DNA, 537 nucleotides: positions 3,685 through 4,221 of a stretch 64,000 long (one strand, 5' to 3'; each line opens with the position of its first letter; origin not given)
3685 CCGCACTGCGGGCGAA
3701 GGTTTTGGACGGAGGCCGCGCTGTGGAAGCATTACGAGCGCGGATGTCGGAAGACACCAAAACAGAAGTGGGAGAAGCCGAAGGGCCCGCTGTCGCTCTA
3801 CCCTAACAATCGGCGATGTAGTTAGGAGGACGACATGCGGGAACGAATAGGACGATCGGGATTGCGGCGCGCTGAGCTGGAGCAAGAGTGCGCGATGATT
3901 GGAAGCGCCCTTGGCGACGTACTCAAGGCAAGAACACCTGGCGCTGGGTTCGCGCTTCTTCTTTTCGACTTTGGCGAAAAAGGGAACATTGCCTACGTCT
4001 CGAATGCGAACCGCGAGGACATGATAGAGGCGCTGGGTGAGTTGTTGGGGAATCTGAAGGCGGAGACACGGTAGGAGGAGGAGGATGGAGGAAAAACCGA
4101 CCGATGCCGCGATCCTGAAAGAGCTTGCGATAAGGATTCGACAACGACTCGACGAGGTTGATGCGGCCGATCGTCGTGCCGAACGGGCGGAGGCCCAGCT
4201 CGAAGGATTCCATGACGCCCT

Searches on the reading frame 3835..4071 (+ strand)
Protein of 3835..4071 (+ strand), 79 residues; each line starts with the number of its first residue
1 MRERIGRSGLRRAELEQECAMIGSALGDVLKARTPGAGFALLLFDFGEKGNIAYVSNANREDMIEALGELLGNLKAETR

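Call 64: search_protein_families(library=phrogs, proteins=[window:3835-4071:+], max_evalue=0.01)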
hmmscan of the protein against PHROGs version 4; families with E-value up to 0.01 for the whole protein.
seq(79 aa): 1 family
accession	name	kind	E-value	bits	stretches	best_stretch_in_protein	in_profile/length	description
phrog_35296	-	unknown function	0.00015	22.8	1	35-74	43-84/94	-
